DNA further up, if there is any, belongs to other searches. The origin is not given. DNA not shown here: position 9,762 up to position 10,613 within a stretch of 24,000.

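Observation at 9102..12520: GC-rich, Shine-Dalgarno-using orphan island between gap and acd: candidate undescribed ribozyme-associated RNA/protein module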

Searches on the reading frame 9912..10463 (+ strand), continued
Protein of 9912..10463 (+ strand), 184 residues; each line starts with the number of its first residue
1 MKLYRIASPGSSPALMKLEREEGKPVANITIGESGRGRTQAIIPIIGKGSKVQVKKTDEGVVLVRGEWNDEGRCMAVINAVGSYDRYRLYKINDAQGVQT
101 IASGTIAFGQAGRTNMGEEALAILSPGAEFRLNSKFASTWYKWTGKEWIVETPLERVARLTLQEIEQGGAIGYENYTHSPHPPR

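Call 102: find_encoding_contigs(protein=P0003, flank=7000, max_places=2)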
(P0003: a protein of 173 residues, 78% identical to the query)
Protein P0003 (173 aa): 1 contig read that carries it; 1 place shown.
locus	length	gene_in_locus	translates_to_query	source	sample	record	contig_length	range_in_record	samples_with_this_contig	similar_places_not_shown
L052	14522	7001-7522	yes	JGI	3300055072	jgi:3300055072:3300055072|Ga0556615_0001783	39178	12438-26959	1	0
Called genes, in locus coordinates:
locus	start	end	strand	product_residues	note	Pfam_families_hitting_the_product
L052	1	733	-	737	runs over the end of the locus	-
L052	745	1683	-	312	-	-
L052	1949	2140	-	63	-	-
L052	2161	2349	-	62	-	-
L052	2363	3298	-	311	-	-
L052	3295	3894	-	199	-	-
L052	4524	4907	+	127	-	-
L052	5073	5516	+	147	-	-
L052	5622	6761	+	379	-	-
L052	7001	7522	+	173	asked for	-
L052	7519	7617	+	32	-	-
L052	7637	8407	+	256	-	-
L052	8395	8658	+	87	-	-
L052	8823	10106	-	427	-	PF13481:AAA_25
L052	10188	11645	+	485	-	-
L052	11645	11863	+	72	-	-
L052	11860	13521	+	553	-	-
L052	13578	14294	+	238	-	-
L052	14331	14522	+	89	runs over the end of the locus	-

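Call 106: list_cluster_members(proteins=[P0001, P0043, P0008])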
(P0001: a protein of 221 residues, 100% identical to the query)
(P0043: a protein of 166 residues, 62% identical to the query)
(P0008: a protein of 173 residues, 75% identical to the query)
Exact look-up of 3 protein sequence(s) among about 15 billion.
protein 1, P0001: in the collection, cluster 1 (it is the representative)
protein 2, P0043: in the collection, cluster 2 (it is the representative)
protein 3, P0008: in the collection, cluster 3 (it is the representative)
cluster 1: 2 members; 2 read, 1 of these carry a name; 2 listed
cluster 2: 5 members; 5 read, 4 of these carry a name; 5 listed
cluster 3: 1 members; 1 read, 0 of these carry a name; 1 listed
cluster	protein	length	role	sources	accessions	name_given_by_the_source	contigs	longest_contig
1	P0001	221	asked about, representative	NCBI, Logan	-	-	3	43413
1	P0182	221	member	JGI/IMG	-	hypothetical protein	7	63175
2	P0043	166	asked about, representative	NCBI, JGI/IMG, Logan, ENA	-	hypothetical protein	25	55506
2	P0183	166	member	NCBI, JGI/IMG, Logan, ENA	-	hypothetical protein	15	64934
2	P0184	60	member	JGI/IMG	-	hypothetical protein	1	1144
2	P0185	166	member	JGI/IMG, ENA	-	hypothetical protein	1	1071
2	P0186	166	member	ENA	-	-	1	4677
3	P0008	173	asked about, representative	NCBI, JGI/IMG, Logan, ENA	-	-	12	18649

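Call 113: search_dna_similar(query=window:9912-10463:+, collection=plasmids, mode=protein, max_evalue=0.01, max_rows=10)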
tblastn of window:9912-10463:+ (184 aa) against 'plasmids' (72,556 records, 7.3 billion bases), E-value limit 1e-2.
No match.

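Call 114: search_protein_families(library=padloc, proteins=[L048:4791-5396:+, L048:5523-6065:+, L048:6068-6862:+, L048:8462-9001:+, L048:9005-9280:+, L048:9727-11052:+, L026:3360-3950:+, L026:4009-4350:+, L011:6603-7520:+, L003:5689-6582:+], max_evalue=0.01)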
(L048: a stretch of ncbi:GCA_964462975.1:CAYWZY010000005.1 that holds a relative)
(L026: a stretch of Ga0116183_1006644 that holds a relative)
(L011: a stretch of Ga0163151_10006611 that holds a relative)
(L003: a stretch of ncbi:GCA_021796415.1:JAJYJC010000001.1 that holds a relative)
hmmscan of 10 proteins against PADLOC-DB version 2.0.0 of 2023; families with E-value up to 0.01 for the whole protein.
L048:4791-5396:+ (202 aa): 6 families
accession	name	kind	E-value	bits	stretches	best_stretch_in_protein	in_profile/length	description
PDLC01040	Csx3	-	3.6e-25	86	2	111-193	3-84/84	Csx3 (CARF)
PDLC01632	Csx3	-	3.3e-23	79.6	2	125-201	2-77/77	"CAS-I,CAS-III; associated"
PDLC01353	Csx3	-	1.5e-22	77.7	2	123-200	4-80/82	"CAS-I,CAS-III; associated"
PDLC01294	Csx3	-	4.7e-19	66.4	1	121-201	2-80/81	"CAS-I,CAS-III; associated"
PDLC01045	Csx3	-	6e-16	56.5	1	140-201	39-99/286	Csx3-AAA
PDLC01059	C3a67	-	3.5e-08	31.1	1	39-198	218-375/382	AAA-Csx3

L048:5523-6065:+ (181 aa): 15 families
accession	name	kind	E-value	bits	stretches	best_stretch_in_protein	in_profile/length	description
PDLC02008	SAVED4--SAVED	-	4.2e-20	70.5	1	58-165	2-101/104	-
PDLC02010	SAVED4--SAVED_LON_TM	-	1.9e-12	45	1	30-164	315-450/455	-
PDLC01050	CRISPR-Lon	-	1.5e-10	38.5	1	31-165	318-454/458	Lon protease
PDLC01159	CARF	-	2.6e-09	34.6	1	31-164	316-451/456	"CARF, 2 TMs, fused to lon-like S16 protease"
PDLC02009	SAVED4--SAVED_LON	-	3.7e-09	34.1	1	53-161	351-461/470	-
PDLC02011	SAVED4--SAVED_TM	-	4.1e-09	34.4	1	37-165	149-272/278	-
PDLC02012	SAVED5--SAVED_TIR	-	3.7e-06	24.3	1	58-168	288-393/404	-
PDLC02004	SAVED3--SAVED_PDDEXK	-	5.2e-05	20.5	1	34-152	350-474/490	-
PDLC00741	Effector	-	8.6e-05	19.2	1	57-163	374-487/489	Endonuclease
PDLC01160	CARF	-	0.0001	20.4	1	50-158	50-164/172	"CARF, 2 TMs"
PDLC02005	SAVED3--SAVED_PDDEXK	-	0.00016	18.3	1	59-164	371-482/483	-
PDLC00748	Effector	-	0.00018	18.3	1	58-162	367-470/473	Endonuclease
PDLC00737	Effector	-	0.00055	17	1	46-152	376-489/506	Endonuclease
PDLC00752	Effector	-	0.0016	15.3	1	53-165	384-496/508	Endonuclease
PDLC00744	Effector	-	0.0058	13.6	1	59-158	382-488/495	Endonuclease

L048:6068-6862:+ (265 aa): 2 families
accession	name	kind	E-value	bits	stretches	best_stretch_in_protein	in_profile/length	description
PDLC02903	pVip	-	1.6e-09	35.6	1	41-200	9-158/257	Viperins not associated with kinases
PDLC02904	pVip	-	0.00081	17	1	41-199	12-161/262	Viperins associated with kinases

L048:8462-9001:+ (180 aa): 0 families

L048:9005-9280:+ (92 aa): 1 family
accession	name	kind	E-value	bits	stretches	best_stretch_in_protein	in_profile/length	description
PDLC04162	HEC-08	-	0.0012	16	1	16-77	196-256/358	-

L048:9727-11052:+ (442 aa): 9 families
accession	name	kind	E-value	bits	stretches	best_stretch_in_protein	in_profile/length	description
PDLC04787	PDC-S01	-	1.9e-115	384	1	26-440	9-408/412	-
PDLC04789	PDC-S01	-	2.7e-46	156.3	1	31-388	4-344/375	-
PDLC04790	PDC-S01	-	5.9e-34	115.5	1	34-403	17-386/422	-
PDLC04786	PDC-S01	-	8.7e-22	75.5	1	48-434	24-426/439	-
PDLC04791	PDC-S01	-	2.1e-18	64.2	1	42-415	17-376/395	-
PDLC04792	PDC-S01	-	4.3e-17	59.8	2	43-203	18-176/452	-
PDLC04788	PDC-S01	-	2.7e-16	57.5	1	44-423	17-416/448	-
PDLC04140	mad8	-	0.00016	19.3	1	36-150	19-101/314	mads_8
PDLC00303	PtuA1|PtuA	-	0.0053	13.9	0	40-98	8-62/386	AAA ATPase domain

L026:3360-3950:+ (197 aa): 3 families
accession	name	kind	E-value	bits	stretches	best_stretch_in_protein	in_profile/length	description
PDLC01045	Csx3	-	1.1e-62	209.8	1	2-192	109-285/286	Csx3-AAA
PDLC01515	Csx3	-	2.4e-58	194.7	1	1-191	7-183/183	"CAS-I,CAS-III; associated"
PDLC01059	C3a67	-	1.9e-33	114.3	1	3-194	7-180/382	AAA-Csx3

L026:4009-4350:+ (114 aa): 5 families
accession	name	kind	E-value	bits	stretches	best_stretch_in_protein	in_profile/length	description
PDLC01045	Csx3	-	1.4e-24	84.9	1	18-114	4-98/286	Csx3-AAA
PDLC01040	Csx3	-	5.6e-13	47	1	39-104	22-81/84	Csx3 (CARF)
PDLC01353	Csx3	-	6.2e-07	27.7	1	73-114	41-80/82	"CAS-I,CAS-III; associated"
PDLC01632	Csx3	-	1.1e-06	26.6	1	65-114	29-76/77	"CAS-I,CAS-III; associated"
PDLC01294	Csx3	-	7.9e-06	24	1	65-114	33-79/81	"CAS-I,CAS-III; associated"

L011:6603-7520:+ (306 aa): 0 families

L003:5689-6582:+ (298 aa): 0 families

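Call 124: search_protein_families(library=phrogs, proteins=[L052:4524-4904:+, L052:5073-5513:+, L052:5622-6758:+, L052:7637-8404:+, L052:8395-8655:+, L052:8823-10103:-, L052:10188-11642:+, L052:11860-13518:+, L052:13578-14291:+, L052:2363-3295:-], max_evalue=0.001)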
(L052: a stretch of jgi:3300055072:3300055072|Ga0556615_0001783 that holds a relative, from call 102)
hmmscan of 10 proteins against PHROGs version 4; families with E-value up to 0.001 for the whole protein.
L052:4524-4904:+ (127 aa): 0 families

L052:5073-5513:+ (147 aa): 0 families

L052:5622-6758:+ (379 aa): 1 family
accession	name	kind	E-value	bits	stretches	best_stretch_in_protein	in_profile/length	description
phrog_1362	-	unknown function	1.2e-28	101.3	1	57-377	63-390/391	-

L052:7637-8404:+ (256 aa): 3 families
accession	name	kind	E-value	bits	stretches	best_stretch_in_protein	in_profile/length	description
phrog_3007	-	DNA, RNA and nucleotide metabolism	4.9e-13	50.3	1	1-173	3-150/190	RusA-like Holliday junction resolvase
phrog_947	-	DNA, RNA and nucleotide metabolism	9e-10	39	1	6-52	137-186/368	DNA polymerase processivity factor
phrog_6615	-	DNA, RNA and nucleotide metabolism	5.1e-07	30.6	1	7-52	9-54/214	DNA polymerase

L052:8395-8655:+ (87 aa): 0 families

L052:8823-10103:- (426 aa): 11 families
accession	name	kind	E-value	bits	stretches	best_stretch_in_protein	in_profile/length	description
phrog_239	-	DNA, RNA and nucleotide metabolism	2.4e-18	67.4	1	86-297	339-557/801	DNA primase/helicase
phrog_3123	-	unknown function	1.5e-15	57.8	1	98-262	332-512/583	-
phrog_906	-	DNA, RNA and nucleotide metabolism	5.4e-14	52.9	1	93-264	513-683/872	DNA polymerase/primase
phrog_19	-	DNA, RNA and nucleotide metabolism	4e-12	46.8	2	201-298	449-542/621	DnaB-like replicative helicase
phrog_6012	-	DNA, RNA and nucleotide metabolism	1.7e-09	38.4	1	101-263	142-301/447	DNA helicase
phrog_243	-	DNA, RNA and nucleotide metabolism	3.4e-09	37.1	1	205-298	140-227/273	DnaB-like replicative helicase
phrog_6357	-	unknown function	3.5e-09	37.4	1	99-302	23-197/321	-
phrog_2850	-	unknown function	3.3e-06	27.3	1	100-264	151-315/465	-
phrog_1284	-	unknown function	9.9e-06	26.1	1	99-260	27-189/306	-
phrog_2597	-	DNA, RNA and nucleotide metabolism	0.00038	20.1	1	98-258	358-517/747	DNA primase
phrog_25693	-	unknown function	0.00088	19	0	93-165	36-108/405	-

L052:10188-11642:+ (485 aa): 0 families

L052:11860-13518:+ (553 aa): 1 family
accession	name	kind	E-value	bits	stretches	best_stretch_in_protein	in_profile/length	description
phrog_124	-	DNA, RNA and nucleotide metabolism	0.00013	22.5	0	264-355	151-224/382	Sak4-like ssDNA annealing protein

L052:13578-14291:+ (238 aa): 0 families

L052:2363-3295:- (310 aa): 0 families

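Call 126: search_protein_families(library=pfam, proteins=[L017:4236-4745:+, L017:3678-4058:+, L017:3323-3535:+, L048:8462-9001:+, L048:9005-9280:+, L048:5523-6065:+, L048:6068-6862:+, L052:5622-6758:+, L052:7637-8404:+, L025:6260-7192:+], max_evalue=0.01)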
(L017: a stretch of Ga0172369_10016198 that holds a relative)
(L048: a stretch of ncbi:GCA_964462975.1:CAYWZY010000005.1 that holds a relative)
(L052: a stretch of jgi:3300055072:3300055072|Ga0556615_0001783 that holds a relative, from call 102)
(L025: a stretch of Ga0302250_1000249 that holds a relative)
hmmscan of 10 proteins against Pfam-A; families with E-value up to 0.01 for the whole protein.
L017:4236-4745:+ (170 aa): 0 families

L017:3678-4058:+ (127 aa): 0 families

L017:3323-3535:+ (71 aa): 0 families

L048:8462-9001:+ (180 aa): 0 families

L048:9005-9280:+ (92 aa): 3 families
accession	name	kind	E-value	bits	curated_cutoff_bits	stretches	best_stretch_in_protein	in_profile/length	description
PF08271.17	Zn_Ribbon_TF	-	0.0003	20.7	29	1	24-42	20-38/43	TFIIB zinc-binding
PF14803.11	Zn_ribbon_Nudix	-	0.0026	18.1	25.6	0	26-39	3-16/34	Nudix N-terminal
PF00130.28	C1_1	-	0.0034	17.6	26.5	0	13-71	1-35/53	Phorbol esters/diacylglycerol binding domain (C1 domain)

L048:5523-6065:+ (181 aa): 1 family
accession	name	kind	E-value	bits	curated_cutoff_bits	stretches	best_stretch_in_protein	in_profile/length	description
PF18145.6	SAVED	-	2.6e-09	37.5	26.2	1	49-163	70-188/190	SMODS-associated and fused to various effectors sensor domain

L048:6068-6862:+ (265 aa): 3 families
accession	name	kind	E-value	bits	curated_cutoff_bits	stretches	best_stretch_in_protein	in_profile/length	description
PF04055.27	Radical_SAM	-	2.9e-12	47.5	29.5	1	37-200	2-163/166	Radical SAM superfamily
PF13353.11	Fer4_12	-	1.1e-06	29.4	22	1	40-128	13-97/137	4Fe-4S single cluster domain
PF00590.25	TP_methylase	-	0.0082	16.5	27.8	0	43-111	38-105/212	Tetrapyrrole (Corrin/Porphyrin) Methylases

L052:5622-6758:+ (379 aa): 1 family
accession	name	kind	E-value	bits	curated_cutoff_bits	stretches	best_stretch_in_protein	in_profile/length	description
PF06067.16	DUF932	-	0.0001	22.6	23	1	182-347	48-203/227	Domain of unknown function (DUF932)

L052:7637-8404:+ (256 aa): 1 family
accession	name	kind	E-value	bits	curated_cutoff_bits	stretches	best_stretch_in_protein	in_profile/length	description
PF02767.21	DNA_pol3_beta_2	-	0.0011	19.7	27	0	7-54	10-60/116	DNA polymerase III beta subunit, central domain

L025:6260-7192:+ (311 aa): 0 families
